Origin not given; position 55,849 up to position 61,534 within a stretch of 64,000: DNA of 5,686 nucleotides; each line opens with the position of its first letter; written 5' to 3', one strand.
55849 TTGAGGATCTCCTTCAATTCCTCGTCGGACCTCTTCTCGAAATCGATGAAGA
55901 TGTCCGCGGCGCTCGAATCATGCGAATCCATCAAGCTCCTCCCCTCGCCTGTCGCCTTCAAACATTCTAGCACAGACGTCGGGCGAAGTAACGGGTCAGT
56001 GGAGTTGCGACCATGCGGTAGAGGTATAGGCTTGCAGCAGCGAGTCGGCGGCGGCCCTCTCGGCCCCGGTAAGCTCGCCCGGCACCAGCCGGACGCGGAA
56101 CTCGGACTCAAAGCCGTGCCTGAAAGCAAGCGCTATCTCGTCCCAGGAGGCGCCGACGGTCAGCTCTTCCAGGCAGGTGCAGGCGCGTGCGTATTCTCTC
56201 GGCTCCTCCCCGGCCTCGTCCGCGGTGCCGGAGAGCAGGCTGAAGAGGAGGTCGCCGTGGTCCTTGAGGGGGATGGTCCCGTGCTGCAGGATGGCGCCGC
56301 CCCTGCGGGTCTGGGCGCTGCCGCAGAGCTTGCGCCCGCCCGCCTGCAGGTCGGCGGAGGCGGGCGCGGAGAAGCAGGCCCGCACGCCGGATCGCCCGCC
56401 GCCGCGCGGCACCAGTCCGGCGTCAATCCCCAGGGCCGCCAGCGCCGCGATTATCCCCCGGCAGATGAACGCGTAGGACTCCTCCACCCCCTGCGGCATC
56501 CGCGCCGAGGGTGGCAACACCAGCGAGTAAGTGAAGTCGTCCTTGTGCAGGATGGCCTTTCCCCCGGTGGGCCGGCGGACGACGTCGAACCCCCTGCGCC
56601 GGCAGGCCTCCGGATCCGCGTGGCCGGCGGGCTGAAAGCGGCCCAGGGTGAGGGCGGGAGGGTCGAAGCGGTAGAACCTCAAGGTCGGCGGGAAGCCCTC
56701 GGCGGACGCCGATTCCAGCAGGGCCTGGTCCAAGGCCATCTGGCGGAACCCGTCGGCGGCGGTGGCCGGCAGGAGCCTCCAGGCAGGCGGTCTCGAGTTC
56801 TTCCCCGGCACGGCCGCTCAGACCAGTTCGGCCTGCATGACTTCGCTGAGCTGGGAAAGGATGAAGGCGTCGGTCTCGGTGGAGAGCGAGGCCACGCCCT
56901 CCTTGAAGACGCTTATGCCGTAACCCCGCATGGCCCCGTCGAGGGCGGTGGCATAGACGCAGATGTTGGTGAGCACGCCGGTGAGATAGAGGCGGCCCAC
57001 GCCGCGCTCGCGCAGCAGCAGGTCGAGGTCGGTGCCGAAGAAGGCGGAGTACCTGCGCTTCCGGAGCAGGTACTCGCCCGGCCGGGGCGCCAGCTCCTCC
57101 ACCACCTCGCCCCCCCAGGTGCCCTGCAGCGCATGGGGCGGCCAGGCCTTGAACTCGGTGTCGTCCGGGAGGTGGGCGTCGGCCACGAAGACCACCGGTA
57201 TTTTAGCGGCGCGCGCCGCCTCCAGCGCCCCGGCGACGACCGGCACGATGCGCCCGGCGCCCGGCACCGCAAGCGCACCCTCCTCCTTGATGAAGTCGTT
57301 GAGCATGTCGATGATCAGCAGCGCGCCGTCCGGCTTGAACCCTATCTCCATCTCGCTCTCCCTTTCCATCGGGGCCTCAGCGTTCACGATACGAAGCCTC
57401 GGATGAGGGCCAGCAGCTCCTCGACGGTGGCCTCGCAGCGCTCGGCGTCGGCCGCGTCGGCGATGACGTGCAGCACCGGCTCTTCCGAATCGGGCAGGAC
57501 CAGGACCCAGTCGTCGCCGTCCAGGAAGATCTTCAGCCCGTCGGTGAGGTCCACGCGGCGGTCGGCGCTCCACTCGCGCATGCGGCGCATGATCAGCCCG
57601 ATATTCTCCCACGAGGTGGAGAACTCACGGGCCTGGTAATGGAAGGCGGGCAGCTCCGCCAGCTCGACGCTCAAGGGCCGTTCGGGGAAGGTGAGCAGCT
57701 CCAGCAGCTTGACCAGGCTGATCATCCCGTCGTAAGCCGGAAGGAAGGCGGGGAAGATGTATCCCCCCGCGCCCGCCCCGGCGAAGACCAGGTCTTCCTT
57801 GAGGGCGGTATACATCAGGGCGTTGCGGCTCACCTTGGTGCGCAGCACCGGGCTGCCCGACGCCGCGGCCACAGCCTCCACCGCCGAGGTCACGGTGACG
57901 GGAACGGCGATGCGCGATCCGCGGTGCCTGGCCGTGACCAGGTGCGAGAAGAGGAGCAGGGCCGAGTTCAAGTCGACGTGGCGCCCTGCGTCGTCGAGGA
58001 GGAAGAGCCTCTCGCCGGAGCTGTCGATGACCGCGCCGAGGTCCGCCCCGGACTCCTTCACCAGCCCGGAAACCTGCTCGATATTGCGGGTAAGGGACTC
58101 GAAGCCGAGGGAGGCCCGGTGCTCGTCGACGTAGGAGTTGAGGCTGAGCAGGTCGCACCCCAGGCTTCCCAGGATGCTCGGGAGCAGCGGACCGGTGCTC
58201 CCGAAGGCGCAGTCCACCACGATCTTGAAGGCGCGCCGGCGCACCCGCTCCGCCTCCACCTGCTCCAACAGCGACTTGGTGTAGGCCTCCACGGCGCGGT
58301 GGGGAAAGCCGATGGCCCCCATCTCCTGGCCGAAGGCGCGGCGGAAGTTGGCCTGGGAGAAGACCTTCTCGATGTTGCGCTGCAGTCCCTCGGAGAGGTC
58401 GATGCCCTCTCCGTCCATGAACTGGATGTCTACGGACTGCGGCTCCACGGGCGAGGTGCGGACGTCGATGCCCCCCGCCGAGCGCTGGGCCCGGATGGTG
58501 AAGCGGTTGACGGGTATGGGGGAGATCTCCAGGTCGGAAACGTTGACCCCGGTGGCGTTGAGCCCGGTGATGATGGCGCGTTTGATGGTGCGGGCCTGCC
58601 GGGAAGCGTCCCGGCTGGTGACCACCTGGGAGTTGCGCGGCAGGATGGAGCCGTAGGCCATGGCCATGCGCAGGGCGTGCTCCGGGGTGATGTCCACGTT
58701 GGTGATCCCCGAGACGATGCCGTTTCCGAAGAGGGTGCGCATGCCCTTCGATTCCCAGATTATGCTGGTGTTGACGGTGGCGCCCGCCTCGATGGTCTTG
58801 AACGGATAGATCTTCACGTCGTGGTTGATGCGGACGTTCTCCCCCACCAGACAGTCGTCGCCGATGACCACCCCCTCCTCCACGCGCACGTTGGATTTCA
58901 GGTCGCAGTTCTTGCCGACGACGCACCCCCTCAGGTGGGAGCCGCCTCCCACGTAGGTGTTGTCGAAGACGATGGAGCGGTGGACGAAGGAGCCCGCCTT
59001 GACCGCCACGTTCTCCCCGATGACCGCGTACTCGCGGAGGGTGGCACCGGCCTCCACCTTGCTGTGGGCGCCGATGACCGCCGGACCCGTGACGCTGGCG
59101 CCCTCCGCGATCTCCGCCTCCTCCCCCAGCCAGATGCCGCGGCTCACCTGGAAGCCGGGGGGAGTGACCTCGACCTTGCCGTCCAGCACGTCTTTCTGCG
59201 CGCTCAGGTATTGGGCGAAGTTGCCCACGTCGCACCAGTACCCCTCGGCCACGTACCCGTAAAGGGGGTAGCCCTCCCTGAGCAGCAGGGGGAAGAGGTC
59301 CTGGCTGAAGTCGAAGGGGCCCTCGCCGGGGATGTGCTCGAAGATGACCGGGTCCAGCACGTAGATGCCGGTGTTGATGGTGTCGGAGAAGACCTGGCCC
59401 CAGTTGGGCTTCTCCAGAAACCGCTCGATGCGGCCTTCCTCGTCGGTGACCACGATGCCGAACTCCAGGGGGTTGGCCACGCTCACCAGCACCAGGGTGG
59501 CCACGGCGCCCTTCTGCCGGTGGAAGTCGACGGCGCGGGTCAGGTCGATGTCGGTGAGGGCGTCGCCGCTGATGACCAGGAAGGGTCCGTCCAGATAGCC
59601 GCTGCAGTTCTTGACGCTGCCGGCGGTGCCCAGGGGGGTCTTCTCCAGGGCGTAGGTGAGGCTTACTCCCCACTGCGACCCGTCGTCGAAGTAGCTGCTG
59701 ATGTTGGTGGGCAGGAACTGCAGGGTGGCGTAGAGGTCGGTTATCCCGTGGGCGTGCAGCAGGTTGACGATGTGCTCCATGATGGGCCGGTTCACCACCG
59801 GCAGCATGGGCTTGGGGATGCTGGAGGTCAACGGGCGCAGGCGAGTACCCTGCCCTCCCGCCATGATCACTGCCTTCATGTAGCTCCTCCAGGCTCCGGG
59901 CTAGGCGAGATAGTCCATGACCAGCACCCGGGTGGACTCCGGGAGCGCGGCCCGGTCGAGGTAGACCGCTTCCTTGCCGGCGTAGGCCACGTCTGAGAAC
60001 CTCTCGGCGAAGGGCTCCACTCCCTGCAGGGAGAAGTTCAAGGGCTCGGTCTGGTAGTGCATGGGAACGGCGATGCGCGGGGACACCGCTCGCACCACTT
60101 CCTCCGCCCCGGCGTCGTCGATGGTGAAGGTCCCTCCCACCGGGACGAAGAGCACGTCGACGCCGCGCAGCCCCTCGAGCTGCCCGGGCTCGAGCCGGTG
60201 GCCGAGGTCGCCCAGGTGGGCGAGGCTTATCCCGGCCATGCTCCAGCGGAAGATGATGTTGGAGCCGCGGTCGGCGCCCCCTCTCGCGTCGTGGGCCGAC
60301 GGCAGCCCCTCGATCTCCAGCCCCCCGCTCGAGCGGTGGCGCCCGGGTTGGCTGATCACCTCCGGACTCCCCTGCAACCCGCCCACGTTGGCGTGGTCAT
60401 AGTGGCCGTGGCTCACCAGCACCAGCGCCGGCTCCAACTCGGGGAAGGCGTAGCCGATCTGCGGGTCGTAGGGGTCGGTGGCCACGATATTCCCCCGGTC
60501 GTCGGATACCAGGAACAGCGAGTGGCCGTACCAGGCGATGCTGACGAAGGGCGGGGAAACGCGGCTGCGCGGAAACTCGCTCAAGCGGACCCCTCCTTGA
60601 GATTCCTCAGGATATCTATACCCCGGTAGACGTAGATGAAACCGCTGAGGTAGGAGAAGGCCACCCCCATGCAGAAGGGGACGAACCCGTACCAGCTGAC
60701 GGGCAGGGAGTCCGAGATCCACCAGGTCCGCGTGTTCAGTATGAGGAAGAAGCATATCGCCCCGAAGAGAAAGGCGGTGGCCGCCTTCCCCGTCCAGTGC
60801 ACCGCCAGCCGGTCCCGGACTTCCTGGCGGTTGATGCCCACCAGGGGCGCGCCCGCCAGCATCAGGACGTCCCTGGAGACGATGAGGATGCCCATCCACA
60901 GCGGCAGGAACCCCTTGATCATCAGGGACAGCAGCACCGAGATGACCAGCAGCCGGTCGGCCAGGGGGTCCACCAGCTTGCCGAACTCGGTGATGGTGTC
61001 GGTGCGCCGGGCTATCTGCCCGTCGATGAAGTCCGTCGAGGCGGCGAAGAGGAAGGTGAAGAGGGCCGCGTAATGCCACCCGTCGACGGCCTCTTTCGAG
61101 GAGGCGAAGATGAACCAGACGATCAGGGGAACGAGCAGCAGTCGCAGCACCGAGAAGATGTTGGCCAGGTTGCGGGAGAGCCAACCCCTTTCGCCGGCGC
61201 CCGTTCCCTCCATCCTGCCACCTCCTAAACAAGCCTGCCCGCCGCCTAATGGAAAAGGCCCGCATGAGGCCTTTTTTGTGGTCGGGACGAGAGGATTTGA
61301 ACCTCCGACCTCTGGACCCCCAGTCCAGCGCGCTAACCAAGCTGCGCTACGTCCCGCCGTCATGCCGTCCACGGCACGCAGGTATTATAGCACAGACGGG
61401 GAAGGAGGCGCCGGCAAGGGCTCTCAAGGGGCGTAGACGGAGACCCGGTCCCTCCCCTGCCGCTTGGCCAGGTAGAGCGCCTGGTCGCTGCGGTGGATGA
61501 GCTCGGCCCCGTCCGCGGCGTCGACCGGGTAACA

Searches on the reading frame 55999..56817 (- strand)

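Call 41: search_protein_families(library=pfam, proteins=[window:55999-56817:-], max_evalue=0.001)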
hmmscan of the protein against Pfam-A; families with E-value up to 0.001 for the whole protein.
window:55999-56817:- (273 aa): 2 families
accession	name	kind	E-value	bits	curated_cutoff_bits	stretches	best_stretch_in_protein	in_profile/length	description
PF21948.1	LplA-B_cat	-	8.2e-35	121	27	1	23-236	2-199/200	Lipoyl protein ligase A/B catalytic domain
PF03099.24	BPL_LplA_LipB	-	6.8e-13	49.1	21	1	75-183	24-129/133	Biotin/lipoate A/B protein ligase family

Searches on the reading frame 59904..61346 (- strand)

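Call 41: search_protein_families(library=pfam, proteins=[window:59904-61346:-], max_evalue=0.001)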
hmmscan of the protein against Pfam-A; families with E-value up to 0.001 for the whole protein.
window:59904-61346:- (481 aa): 2 families
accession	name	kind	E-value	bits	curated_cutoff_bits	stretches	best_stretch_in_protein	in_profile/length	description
PF13483.12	Lactamase_B_3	-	1.2e-45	155.8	24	1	270-430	2-160/160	Beta-lactamase superfamily domain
PF12706.13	Lactamase_B_2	-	2.8e-09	37.3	27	1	339-431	98-200/200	Beta-lactamase superfamily domain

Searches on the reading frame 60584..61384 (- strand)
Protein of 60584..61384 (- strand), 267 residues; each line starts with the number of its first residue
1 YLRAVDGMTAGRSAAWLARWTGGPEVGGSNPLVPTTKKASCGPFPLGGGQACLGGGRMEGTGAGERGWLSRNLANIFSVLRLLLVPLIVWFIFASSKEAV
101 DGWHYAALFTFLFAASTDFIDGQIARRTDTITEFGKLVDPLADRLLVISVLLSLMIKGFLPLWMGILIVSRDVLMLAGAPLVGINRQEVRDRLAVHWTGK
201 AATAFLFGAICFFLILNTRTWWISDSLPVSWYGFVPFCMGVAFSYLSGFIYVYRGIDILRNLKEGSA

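Call 41: search_protein_families(library=pfam, proteins=[window:60584-61384:-], max_evalue=0.001)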
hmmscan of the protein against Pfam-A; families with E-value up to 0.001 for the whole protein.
window:60584-61384:- (267 aa): 1 family
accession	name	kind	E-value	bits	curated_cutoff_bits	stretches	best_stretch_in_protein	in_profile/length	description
PF01066.26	CDP-OH_P_transf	-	7.3e-35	121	22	1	72-223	2-143/152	CDP-alcohol phosphatidyltransferase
